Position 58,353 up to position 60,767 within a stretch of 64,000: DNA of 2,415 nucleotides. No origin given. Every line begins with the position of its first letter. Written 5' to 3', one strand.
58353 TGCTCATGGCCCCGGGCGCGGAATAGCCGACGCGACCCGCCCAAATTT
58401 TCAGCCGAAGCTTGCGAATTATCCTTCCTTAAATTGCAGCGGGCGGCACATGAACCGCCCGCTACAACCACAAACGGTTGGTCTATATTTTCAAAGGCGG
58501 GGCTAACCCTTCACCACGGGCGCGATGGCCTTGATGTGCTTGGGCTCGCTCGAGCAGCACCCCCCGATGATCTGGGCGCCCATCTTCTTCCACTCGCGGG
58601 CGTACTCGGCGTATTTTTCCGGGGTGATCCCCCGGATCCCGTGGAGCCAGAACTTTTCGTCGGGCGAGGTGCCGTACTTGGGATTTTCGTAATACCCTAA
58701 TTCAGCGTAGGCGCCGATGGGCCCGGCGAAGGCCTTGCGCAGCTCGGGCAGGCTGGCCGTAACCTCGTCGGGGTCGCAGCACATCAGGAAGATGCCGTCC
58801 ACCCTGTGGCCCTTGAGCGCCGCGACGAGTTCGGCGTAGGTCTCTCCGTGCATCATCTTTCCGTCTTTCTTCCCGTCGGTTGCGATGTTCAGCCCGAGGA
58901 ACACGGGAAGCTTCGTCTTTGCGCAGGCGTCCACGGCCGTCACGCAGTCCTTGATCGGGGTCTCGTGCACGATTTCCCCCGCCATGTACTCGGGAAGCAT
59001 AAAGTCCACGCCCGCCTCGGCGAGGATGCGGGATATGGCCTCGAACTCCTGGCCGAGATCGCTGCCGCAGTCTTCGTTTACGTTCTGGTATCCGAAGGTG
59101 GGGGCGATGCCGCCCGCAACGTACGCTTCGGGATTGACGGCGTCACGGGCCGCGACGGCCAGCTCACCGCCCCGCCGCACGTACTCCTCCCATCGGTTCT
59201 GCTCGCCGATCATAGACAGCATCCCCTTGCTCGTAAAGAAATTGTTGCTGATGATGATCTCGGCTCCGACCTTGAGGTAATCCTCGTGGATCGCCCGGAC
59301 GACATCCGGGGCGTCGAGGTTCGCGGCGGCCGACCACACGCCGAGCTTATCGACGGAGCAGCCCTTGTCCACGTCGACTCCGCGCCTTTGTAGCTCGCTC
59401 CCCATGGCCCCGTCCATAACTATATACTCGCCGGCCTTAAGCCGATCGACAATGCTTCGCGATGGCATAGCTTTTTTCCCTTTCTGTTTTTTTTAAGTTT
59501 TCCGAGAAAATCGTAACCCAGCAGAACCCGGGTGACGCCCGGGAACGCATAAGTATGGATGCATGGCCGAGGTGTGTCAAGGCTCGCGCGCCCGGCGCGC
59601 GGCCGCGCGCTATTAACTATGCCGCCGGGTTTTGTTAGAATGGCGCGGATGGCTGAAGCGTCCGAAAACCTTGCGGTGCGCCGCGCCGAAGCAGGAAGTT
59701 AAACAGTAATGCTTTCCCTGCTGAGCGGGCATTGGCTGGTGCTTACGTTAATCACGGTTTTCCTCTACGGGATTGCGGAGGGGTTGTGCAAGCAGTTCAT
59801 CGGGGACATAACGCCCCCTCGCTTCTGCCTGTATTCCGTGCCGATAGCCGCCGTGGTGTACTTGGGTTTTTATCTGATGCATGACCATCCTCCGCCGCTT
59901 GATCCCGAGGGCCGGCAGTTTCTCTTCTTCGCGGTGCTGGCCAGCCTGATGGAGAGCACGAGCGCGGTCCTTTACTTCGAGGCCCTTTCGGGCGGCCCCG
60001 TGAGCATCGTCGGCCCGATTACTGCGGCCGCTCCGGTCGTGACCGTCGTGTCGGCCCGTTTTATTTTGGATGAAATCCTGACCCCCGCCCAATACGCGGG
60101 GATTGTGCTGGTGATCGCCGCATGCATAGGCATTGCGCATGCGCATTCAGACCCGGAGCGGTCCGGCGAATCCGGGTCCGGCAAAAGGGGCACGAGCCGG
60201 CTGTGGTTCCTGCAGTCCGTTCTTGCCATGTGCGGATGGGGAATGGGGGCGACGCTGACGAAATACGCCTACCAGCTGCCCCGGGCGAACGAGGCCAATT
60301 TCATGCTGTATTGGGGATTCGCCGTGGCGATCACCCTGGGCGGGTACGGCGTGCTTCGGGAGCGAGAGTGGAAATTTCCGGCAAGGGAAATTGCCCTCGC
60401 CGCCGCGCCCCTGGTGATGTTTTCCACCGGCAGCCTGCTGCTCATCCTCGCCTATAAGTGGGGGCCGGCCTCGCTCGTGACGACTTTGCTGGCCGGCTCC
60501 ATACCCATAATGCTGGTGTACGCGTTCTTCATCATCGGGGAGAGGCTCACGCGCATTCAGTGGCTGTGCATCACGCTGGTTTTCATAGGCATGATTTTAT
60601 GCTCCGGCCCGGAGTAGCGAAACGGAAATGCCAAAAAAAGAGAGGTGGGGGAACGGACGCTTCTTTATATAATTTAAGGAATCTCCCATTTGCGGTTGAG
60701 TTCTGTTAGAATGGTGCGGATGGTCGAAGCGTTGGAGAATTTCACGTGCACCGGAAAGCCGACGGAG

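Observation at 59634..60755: Conserved hairpin leader with a compensatory base change upstream of a DMT transporter gene and the TPR-DMT operon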

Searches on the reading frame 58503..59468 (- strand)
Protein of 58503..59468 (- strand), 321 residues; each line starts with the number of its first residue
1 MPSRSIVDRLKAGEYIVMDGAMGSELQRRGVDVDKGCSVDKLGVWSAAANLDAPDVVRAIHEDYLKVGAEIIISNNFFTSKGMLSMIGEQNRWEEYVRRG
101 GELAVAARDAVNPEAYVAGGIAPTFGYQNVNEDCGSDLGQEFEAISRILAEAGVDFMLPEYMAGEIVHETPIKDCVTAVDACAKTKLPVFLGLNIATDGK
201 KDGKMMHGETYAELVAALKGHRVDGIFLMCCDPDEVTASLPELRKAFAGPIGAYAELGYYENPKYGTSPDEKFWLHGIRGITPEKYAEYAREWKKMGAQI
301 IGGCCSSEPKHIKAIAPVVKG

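Call 13: search_protein_families(library=pfam, proteins=[window:58503-59468:-], max_evalue=0.01)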
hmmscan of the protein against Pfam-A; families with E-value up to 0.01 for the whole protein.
window:58503-59468:- (321 aa): 1 family
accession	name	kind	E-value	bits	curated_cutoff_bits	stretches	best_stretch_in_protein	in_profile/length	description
PF02574.22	S-methyl_trans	-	2.3e-45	156.1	22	1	16-317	1-281/283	Homocysteine S-methyltransferase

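Call 45: find_homologous_proteins(query=window:58503-59468:-, max_evalue=1e-80)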
Query window:58503-59468:- (321 aa): 336 proteins with E <= 1e-80 among 4627 candidates; the best 120 are listed.
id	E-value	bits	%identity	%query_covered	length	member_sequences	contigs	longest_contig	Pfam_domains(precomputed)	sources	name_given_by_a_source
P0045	1.7e-216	736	100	100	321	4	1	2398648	PF02574.23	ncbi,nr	ncbi:MAG: homocysteine S-methyltransferase family protein [Acidobacteriota bacterium]|nr:MAG: homocy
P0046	1.3e-178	612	83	100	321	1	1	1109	PF02574.23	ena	-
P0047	3.4e-134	466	86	74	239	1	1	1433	PF02574.23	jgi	jgi:S-methylmethionine-dependent homocysteine/selenocysteine methylase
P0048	2.0e-132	460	64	100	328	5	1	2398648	PF02574.23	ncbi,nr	ncbi:MAG: homocysteine S-methyltransferase family protein [Acidobacteriota bacterium]|nr:MAG: homocy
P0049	1.8e-131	457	61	100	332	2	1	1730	PF02574.23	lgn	-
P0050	1.3e-130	454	64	100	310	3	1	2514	PF02574.23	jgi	-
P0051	1.5e-130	454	64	100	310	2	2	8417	PF02574.23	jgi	jgi:S-methylmethionine-dependent homocysteine/selenocysteine methylase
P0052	9.8e-130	451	64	100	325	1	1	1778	PF02574.23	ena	-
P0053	3.0e-129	449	63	100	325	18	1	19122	PF02574.23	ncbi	-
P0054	5.7e-127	442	64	100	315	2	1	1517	PF02574.23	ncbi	-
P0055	7.8e-127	441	62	100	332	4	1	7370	PF02574.23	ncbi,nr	ncbi:MAG: homocysteine S-methyltransferase family protein [Acidobacteria bacterium]|nr:homocysteine 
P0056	8.8e-127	441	62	100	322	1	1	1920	PF02574.23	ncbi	-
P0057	1.6e-126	440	64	100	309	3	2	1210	PF02574.23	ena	-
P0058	1.8e-126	440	62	100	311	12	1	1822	PF02574.23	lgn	-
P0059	1.9e-126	440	63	100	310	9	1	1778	PF02574.23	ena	-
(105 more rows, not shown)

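Call 46: find_encoding_contigs(protein=P0047, flank=5000, max_places=4)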
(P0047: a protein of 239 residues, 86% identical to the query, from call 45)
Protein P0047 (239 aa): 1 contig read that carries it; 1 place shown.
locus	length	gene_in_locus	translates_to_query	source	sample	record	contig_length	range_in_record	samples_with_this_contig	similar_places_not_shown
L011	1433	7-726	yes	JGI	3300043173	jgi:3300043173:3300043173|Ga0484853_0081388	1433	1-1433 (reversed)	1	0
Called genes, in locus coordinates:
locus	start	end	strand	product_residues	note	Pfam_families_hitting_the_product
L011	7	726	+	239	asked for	PF02574:S-methyl_trans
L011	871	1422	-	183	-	PF00892:EamA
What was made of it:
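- Tried and rejected: L011 (call 46) turned out to lack the intergenic region.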

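Call 72: search_protein_families(library=ncbifam, proteins=[window:58503-59468:-], max_evalue=0.001)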
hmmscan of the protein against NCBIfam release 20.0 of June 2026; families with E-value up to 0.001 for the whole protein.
window:58503-59468:- (321 aa): 5 families
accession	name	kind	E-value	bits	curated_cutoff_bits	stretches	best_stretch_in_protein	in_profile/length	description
NF006396.0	PRK08645.1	equivalog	4.2e-34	117.6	453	1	6-320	4-285/611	bifunctional homocysteine S-methyltransferase/methylenetetrahydrofolate reductase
NF007020.0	PRK09485.1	equivalog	8.5e-32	110.4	215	1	6-319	4-303/306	homocysteine S-methyltransferase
TIGR02082.1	metH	equivalog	4.4e-23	80.9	1010.85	1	16-321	6-314/1182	methionine synthase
NF005718.0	PRK07534.1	equivalog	1.4e-19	70.6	338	1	6-316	6-291/337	betaine--homocysteine S-methyltransferase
NF007024.0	PRK09490.1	equivalog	6e-19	67.4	1497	1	14-320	19-330/1234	methionine synthase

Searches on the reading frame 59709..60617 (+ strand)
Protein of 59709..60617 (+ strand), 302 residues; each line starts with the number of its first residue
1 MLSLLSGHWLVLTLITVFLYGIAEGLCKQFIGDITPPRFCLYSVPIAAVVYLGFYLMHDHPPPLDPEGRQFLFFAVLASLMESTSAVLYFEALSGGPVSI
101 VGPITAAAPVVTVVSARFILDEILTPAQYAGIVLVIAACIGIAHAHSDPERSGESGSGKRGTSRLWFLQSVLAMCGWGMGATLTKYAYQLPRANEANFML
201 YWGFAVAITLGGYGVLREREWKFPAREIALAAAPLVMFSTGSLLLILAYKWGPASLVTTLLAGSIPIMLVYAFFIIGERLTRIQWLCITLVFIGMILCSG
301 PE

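Call 12: find_encoding_contigs(protein=window:59709-60617:+, flank=10000, max_places=10)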
Protein window:59709-60617:+ (302 aa): 1 contig read that carries it; 1 place shown.
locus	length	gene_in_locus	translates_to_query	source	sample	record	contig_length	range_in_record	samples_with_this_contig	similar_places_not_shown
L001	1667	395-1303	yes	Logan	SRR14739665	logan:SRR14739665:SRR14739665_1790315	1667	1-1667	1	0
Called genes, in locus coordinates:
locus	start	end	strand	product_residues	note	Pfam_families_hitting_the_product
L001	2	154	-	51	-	?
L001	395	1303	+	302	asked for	PF00892:EamA, PF03151:TPT (faint), PF00892:EamA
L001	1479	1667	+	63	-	?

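Call 13: search_protein_families(library=pfam, proteins=[window:59709-60617:+], max_evalue=0.01)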
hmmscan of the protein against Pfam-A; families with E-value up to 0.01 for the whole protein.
window:59709-60617:+ (302 aa): 5 families
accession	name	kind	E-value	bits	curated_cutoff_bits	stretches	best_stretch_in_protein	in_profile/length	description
PF00892.27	EamA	-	3.5e-26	92.5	28.2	2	9-142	3-133/135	EamA-like transporter family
PF03151.22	TPT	-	1.9e-05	24.6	30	1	71-140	64-133/291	Triose-phosphate Transporter family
PF10639.15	TMEM234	-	0.00016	22.2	30.1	1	78-138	47-108/113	Putative transmembrane family 234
PF16913.11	PUNUT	-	0.00025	20.8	30.6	0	236-298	82-144/321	Purine nucleobase transmembrane transport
PF05653.20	Mg_trans_NIPA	-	0.00032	20.4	26.2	1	232-296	53-117/295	Magnesium transporter NIPA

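Call 15: find_homologous_proteins(query=window:59709-60617:+, max_evalue=1e-20)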
Query window:59709-60617:+ (302 aa): 13 proteins with E <= 1e-20 among 8000 candidates.
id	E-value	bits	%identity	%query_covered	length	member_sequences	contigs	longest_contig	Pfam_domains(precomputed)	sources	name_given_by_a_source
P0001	1.0e-195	667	100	100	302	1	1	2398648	PF00892.27,PF03151.23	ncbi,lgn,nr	ncbi:MAG: DMT family transporter [Acidobacteriota bacterium]|nr:MAG: DMT family transporter [Acidoba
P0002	4.8e-158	543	79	100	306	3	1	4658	PF00892.27,PF05653.21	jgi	jgi:drug/metabolite transporter (DMT)-like permease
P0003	2.8e-153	528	76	100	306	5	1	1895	PF00892.27,PF05653.21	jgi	jgi:drug/metabolite transporter (DMT)-like permease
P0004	6.5e-125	435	64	100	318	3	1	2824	PF00892.27,PF05653.21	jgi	jgi:drug/metabolite transporter (DMT)-like permease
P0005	2.1e-124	433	65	100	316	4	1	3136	PF00892.27,PF05653.21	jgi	jgi:drug/metabolite transporter (DMT)-like permease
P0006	2.2e-87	311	51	99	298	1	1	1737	PF00892.27,PF03151.23,PF05653.21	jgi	jgi:drug/metabolite transporter (DMT)-like permease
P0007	3.0e-85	304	51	99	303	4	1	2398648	PF00892.27,PF03151.23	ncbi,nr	ncbi:MAG: DMT family transporter [Acidobacteriota bacterium]|nr:MAG: DMT family transporter [Acidoba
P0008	4.8e-83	297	50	97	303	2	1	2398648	PF00892.27,PF05653.21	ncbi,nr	ncbi:MAG: DMT family transporter [Acidobacteriota bacterium]|nr:MAG: DMT family transporter [Acidoba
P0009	8.2e-81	290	50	99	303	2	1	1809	PF00892.27,PF05653.21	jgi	jgi:drug/metabolite transporter (DMT)-like permease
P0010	3.0e-70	255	49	85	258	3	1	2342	PF00892.27,PF03151.23,PF05653.21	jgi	jgi:uncharacterized membrane protein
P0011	2.5e-69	252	45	97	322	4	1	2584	PF00892.27,PF03151.23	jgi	jgi:uncharacterized membrane protein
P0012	3.5e-63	232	42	89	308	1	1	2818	PF00892.27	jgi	jgi:drug/metabolite transporter (DMT)-like permease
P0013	6.9e-61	224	45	89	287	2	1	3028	PF00892.27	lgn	-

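Call 16: find_encoding_contigs(protein=P0002, flank=5000, max_places=6)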
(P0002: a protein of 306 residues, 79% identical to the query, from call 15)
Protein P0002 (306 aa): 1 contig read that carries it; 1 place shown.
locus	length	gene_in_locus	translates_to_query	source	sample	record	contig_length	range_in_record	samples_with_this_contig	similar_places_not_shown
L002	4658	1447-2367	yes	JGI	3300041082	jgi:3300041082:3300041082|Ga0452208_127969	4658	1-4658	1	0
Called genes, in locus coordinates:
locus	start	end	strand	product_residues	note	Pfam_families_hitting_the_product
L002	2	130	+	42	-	?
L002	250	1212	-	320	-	PF02574:S-methyl_trans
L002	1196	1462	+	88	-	-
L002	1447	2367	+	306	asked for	PF00892:EamA, PF05653:Mg_trans_NIPA (faint), PF00892:EamA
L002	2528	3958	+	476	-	PF00515:TPR_1 (weak), PF07719:TPR_2 (weak), PF13424:TPR_12 (weak), PF00515:TPR_1 (weak), PF07719:TPR_2 (weak), PF13414:TPR_11, PF13432:TPR_16, PF14559:TPR_19, +12 more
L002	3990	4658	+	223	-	?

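Call 17: find_encoding_contigs(protein=P0003, flank=5000, max_places=6)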
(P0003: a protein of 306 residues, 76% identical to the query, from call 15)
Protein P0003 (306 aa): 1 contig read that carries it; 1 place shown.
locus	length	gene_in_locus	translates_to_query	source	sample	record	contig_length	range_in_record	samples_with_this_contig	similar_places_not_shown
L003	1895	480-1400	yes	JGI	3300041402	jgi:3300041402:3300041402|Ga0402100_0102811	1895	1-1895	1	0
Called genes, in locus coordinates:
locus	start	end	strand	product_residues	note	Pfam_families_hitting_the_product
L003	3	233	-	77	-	?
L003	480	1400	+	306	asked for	PF00892:EamA, PF05653:Mg_trans_NIPA (weak)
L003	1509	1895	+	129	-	?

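Call 18: find_encoding_contigs(protein=P0004, flank=5000, max_places=6)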
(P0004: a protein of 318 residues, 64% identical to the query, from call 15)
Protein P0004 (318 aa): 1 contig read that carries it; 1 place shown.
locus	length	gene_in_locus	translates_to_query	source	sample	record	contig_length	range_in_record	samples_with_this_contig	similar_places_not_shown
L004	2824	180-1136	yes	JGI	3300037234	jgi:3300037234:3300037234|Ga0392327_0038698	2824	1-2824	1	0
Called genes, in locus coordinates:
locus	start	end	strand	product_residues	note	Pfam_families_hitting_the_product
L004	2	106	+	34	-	?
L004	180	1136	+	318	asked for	PF00892:EamA, PF05653:Mg_trans_NIPA (weak)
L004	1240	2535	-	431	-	PF01595:CNNM, PF00571:CBS, PF03471:CorC_HlyC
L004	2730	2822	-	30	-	?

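Call 19: find_encoding_contigs(protein=P0005, flank=5000, max_places=6)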
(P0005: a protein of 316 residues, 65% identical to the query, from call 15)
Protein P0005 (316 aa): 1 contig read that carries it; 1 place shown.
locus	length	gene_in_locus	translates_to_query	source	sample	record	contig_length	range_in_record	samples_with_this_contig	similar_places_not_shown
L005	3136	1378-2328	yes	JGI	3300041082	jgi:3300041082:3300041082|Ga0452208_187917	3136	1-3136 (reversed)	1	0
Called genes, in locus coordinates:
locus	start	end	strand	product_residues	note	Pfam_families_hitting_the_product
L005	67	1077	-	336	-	PF02574:S-methyl_trans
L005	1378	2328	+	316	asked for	PF00892:EamA, PF05653:Mg_trans_NIPA (weak)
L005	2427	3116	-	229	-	PF00571:CBS, PF03471:CorC_HlyC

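Call 29: find_encoding_contigs(protein=P0006, flank=5000, max_places=4)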
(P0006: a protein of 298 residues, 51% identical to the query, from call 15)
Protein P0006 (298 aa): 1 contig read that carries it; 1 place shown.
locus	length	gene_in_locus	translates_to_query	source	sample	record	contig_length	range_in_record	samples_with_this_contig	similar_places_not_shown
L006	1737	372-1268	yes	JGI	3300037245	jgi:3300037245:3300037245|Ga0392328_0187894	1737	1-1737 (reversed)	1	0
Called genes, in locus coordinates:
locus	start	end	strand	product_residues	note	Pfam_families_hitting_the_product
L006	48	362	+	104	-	PF00892:EamA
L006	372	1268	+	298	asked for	PF00892:EamA, PF03151:TPT (faint), PF05653:Mg_trans_NIPA (faint), PF00892:EamA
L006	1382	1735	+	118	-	?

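Call 30: find_encoding_contigs(protein=P0009, flank=5000, max_places=4)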
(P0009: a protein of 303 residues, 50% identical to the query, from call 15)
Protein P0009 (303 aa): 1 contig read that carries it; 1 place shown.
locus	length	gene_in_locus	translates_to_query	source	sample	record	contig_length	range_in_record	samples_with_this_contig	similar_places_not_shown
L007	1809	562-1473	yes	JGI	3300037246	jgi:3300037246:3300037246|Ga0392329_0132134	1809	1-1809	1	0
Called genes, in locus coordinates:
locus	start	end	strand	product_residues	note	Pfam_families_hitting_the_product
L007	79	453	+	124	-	PF00892:EamA, PF05653:Mg_trans_NIPA (weak)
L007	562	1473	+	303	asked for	PF00892:EamA (weak), PF05653:Mg_trans_NIPA (faint), PF00892:EamA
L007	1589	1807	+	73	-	?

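Call 31: find_encoding_contigs(protein=P0011, flank=5000, max_places=4)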
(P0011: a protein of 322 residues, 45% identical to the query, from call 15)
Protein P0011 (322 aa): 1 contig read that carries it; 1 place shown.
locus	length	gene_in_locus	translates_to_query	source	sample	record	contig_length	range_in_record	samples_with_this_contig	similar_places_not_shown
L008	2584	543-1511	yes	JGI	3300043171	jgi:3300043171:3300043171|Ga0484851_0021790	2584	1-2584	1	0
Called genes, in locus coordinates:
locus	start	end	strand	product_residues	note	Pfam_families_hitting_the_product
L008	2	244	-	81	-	?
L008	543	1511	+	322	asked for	PF00892:EamA, PF03151:TPT (faint), PF00892:EamA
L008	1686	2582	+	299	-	?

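Call 39: find_related_loci(query=A3, collection=metagenome_contigs, flank=4000)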
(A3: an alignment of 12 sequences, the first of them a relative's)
Query A3 (302 aa) in metagenome_contigs; peptide patterns used: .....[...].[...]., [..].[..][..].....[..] (x = any residue, [..] = any of these).
184 stretches matched a pattern, but none encodes a relative of the query by tblastn (E <= 1e-3).

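Call 72: search_protein_families(library=ncbifam, proteins=[window:59709-60617:+], max_evalue=0.001)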
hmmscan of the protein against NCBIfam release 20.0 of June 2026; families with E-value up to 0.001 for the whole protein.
window:59709-60617:+ (302 aa): 3 families
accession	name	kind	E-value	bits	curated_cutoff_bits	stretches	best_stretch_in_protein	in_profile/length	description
TIGR03340.1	phn_DUF6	hypoth_equivalog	2.9e-12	46.8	288.15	2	76-148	67-139/281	phosphonate utilization associated putative membrane protein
TIGR00950.1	2A78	equivalog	3e-07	30.1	230.2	1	43-140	166-264/264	carboxylate/amino acid/amine transporter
NF008523.0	PRK11453.1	equivalog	0.00033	20.4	472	0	101-138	244-281/299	O-acetylserine/cysteine exporter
